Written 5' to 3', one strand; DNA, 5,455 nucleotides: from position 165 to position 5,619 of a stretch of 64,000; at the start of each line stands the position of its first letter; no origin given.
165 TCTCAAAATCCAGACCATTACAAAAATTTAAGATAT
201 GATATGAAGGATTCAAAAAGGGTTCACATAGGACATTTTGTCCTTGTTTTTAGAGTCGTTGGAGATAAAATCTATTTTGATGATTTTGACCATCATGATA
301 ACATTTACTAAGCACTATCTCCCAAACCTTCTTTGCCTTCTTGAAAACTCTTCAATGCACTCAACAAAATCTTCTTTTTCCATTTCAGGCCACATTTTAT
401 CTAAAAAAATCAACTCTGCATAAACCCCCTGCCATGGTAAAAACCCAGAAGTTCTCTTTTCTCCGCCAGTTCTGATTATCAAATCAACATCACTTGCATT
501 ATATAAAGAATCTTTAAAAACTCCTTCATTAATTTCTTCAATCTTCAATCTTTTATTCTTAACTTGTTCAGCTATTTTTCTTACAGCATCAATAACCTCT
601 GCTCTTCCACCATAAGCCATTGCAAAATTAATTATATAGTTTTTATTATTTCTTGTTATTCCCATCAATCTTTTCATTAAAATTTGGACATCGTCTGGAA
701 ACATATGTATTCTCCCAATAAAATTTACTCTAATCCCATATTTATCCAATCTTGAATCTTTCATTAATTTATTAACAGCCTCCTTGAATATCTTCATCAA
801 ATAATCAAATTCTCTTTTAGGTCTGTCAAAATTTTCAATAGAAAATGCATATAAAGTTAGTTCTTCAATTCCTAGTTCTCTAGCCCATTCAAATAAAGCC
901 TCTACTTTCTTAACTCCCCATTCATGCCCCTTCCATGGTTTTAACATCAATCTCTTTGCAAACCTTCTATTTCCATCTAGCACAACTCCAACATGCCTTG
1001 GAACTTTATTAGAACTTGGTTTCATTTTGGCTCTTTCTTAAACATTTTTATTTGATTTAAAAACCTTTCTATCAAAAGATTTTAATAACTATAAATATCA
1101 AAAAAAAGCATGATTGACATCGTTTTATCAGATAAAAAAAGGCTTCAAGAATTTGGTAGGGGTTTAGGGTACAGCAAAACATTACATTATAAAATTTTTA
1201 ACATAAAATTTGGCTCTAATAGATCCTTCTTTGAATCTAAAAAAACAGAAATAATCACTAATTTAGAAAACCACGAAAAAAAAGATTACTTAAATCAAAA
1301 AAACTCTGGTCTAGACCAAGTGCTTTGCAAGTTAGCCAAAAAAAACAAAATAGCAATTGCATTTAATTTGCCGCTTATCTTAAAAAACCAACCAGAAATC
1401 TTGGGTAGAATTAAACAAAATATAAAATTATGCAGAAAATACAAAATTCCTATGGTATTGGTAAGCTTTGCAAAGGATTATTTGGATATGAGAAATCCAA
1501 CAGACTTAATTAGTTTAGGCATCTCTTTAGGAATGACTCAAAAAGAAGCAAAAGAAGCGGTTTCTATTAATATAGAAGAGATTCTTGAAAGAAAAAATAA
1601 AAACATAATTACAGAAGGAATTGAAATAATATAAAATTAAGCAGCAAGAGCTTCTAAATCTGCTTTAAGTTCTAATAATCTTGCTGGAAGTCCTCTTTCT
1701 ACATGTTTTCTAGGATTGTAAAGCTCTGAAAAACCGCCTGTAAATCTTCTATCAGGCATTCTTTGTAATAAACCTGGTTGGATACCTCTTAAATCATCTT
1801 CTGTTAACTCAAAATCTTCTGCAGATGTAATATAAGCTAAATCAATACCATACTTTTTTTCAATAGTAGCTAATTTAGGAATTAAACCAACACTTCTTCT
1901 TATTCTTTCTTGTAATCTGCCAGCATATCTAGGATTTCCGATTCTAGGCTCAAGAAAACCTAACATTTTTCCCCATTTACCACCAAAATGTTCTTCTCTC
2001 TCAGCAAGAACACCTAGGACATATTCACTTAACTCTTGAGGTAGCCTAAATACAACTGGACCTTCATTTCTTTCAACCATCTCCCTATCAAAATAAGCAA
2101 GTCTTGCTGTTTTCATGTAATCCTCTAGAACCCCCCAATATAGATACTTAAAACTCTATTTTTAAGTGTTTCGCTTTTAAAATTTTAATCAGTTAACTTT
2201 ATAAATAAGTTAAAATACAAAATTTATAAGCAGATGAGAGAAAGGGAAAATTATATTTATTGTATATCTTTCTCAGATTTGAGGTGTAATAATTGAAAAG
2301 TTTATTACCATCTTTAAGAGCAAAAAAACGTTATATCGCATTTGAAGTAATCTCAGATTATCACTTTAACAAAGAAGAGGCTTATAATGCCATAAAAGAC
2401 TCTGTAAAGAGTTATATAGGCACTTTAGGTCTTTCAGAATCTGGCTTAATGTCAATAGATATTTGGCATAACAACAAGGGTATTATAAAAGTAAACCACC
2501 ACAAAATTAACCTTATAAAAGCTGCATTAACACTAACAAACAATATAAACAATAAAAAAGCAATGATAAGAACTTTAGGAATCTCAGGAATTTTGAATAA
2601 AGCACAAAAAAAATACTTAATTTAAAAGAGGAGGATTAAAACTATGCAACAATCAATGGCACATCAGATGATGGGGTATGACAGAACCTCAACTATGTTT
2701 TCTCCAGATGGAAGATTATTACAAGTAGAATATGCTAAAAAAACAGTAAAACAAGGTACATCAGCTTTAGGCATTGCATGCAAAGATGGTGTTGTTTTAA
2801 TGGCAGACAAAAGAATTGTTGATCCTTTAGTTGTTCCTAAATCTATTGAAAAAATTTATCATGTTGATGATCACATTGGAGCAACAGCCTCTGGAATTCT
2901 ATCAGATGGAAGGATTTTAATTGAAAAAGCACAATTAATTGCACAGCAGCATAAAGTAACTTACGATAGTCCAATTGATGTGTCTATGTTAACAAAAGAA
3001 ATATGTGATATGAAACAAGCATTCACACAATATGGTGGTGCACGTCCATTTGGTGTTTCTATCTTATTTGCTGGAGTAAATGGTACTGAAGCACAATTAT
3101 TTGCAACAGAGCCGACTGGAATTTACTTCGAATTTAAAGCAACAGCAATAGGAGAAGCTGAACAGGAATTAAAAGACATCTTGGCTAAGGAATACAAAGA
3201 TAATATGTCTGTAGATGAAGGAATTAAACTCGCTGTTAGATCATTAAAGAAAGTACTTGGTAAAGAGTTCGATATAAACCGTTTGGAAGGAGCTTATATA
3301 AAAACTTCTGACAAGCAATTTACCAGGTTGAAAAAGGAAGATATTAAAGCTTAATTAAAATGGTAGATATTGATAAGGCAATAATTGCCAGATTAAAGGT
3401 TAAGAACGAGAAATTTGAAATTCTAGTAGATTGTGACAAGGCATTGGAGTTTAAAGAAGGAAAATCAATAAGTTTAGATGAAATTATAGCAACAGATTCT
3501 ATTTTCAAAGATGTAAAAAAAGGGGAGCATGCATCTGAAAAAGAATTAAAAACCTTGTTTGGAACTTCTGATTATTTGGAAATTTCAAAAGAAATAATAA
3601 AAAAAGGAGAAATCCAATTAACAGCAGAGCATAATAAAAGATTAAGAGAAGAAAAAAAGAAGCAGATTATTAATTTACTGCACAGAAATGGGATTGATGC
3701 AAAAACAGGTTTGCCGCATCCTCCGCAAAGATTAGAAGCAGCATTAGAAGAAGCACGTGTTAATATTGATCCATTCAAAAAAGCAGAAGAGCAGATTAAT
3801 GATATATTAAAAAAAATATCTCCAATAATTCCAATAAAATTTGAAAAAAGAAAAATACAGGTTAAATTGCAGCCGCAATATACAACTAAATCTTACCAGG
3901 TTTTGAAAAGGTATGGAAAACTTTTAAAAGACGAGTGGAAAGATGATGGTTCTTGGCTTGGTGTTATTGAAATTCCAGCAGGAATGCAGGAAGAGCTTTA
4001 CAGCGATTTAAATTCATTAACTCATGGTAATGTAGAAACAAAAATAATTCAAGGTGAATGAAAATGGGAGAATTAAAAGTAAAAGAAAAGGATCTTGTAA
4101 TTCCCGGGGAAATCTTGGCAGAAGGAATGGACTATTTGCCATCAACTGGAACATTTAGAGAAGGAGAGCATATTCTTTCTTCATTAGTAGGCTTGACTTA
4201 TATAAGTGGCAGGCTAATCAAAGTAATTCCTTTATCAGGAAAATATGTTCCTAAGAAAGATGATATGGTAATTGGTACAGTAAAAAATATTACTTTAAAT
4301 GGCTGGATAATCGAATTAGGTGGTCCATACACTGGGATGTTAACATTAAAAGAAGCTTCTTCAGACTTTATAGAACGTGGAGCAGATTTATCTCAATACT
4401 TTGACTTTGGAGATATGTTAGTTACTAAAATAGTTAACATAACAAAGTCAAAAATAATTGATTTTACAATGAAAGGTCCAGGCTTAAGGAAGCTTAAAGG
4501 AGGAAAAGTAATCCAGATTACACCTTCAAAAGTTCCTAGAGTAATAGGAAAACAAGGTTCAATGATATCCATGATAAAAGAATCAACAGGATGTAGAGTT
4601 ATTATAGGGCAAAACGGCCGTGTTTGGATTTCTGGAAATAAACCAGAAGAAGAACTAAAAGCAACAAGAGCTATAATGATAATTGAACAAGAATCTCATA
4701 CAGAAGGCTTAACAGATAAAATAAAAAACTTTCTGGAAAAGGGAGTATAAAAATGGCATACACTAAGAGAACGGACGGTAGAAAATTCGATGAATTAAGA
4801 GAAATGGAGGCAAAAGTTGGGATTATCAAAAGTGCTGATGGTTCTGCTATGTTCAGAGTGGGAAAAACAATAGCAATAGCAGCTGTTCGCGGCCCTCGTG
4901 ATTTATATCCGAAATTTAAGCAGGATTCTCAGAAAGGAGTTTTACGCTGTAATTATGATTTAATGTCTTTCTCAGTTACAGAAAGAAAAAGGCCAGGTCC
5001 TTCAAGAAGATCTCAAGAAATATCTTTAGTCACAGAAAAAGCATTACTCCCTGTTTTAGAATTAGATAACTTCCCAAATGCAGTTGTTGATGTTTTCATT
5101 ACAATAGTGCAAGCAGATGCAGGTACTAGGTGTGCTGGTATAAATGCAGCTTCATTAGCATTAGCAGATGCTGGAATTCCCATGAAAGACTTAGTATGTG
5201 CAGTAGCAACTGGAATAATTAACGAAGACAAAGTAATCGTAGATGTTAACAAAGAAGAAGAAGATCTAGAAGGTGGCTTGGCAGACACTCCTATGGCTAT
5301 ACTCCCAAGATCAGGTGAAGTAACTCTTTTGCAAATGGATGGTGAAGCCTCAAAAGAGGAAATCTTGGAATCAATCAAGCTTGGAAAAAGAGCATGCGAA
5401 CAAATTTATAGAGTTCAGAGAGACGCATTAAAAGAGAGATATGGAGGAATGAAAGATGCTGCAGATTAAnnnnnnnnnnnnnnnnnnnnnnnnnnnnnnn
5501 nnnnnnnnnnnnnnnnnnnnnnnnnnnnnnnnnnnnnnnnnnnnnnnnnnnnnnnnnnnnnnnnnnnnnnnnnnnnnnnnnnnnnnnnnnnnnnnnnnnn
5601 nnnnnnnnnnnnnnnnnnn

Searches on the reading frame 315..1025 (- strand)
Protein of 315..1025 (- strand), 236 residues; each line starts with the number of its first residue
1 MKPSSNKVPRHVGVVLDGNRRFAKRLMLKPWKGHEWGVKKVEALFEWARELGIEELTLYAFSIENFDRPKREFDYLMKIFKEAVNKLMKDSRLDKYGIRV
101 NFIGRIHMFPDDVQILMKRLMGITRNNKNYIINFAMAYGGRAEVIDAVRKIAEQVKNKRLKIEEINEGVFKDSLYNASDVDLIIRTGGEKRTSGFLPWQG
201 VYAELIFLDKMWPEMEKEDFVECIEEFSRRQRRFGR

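Call 46: search_protein_families(library=pfam, proteins=[window:315-1025:-], max_evalue=0.001)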
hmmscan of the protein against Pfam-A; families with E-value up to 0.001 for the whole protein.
window:315-1025:- (236 aa): 1 family
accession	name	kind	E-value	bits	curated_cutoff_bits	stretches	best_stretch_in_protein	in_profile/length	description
PF01255.24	Prenyltransf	-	6.6e-73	245.3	27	1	15-235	1-219/219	Putative undecaprenyl diphosphate synthase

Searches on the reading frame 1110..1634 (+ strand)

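Call 46: search_protein_families(library=pfam, proteins=[window:1110-1634:+], max_evalue=0.001)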
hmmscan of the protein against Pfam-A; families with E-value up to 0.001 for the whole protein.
window:1110-1634:+ (174 aa): 1 family
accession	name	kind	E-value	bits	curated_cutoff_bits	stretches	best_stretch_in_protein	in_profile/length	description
PF01876.22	RNase_P_p30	-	1.2e-15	58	35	1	59-152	117-212/214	RNase P subunit p30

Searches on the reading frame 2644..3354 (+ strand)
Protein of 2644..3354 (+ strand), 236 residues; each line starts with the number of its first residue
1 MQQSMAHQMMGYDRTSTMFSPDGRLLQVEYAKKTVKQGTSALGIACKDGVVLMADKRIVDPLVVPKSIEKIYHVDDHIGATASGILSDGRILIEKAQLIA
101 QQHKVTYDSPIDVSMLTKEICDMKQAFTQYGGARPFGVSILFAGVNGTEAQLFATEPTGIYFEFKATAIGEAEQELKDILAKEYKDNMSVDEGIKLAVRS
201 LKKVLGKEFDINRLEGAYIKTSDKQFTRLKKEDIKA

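Call 46: search_protein_families(library=pfam, proteins=[window:2644-3354:+], max_evalue=0.001)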
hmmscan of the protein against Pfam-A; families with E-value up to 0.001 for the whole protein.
window:2644-3354:+ (236 aa): 2 families
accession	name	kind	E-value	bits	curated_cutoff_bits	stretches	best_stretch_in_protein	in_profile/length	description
PF00227.31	Proteasome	-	2.6e-55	187.4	22.4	1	35-211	1-181/189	Proteasome subunit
PF10584.14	Proteasome_A_N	-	1.1e-11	44.6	27.7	1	12-33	1-22/23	Proteasome subunit A N-terminal signature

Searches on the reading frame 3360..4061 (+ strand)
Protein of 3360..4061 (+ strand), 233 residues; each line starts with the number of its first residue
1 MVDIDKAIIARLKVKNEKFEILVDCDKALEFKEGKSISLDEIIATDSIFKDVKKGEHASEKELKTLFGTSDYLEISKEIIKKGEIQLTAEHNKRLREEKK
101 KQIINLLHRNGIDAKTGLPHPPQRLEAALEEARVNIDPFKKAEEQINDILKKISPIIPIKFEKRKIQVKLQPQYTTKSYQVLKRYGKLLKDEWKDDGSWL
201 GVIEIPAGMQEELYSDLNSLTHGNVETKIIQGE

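Call 46: search_protein_families(library=pfam, proteins=[window:3360-4061:+], max_evalue=0.001)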
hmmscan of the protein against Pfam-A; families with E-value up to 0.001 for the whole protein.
window:3360-4061:+ (233 aa): 3 families
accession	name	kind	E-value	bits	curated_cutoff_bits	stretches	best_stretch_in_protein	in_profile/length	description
PF01172.24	SBDS_N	-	5.1e-27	94.1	24.6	1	7-92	2-87/88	Shwachman-Bodian-Diamond syndrome (SBDS) N-terminal domain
PF09377.16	SBDS_domain_II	-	4.4e-22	78.2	27.2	1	101-162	1-62/62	SBDS protein, domain II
PF20268.4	SBDS_C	-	8.4e-17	61.3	27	1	165-231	2-70/71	SBDS protein, C-terminal domain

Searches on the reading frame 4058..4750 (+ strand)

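Call 46: search_protein_families(library=pfam, proteins=[window:4058-4750:+], max_evalue=0.001)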
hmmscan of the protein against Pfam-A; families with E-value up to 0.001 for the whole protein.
window:4058-4750:+ (230 aa): 7 families
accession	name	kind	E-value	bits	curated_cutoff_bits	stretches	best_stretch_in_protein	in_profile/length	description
PF15985.11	KH_6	-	1.4e-10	41.8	27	1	149-196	1-46/47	KH domain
PF00013.35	KH_1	-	1.2e-09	38.2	21.5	1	151-207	3-65/66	KH domain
PF22625.2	ECR1_N_2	-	1.9e-07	31.2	27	1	12-59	2-50/51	Exosome RNA binding protein RRP4 N-terminal domain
PF14382.12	ECR1_N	-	1.3e-05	25.3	27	1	13-46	1-34/38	Exosome complex exonuclease RRP4 N-terminal region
PF21266.3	RRP4_S1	-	5.2e-05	23.8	27.3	0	62-99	1-38/73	RRP4, S1 domain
PF00575.29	S1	-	0.00032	21.5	22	1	65-138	2-73/74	S1 RNA binding domain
PF07650.23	KH_2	-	0.00032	20.9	22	1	151-192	28-69/78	KH domain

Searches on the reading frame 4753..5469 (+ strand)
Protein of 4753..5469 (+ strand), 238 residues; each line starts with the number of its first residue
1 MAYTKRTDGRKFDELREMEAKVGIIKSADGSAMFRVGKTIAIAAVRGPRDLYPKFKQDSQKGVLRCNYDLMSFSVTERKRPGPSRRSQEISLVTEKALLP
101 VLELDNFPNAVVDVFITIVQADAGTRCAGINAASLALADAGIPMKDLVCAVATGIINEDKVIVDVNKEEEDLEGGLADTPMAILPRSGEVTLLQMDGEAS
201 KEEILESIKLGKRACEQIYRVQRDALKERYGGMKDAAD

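Call 46: search_protein_families(library=pfam, proteins=[window:4753-5469:+], max_evalue=0.001)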
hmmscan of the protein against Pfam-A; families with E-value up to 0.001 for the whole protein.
window:4753-5469:+ (238 aa): 2 families
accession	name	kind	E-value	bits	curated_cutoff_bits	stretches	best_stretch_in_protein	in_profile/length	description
PF01138.27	RNase_PH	-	5.6e-34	117.8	25.5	1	14-143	1-130/130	3' exoribonuclease family, domain 1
PF03725.20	RNase_PH_C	-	1.9e-09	37.8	20.8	1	146-213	1-66/67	3' exoribonuclease family, domain 2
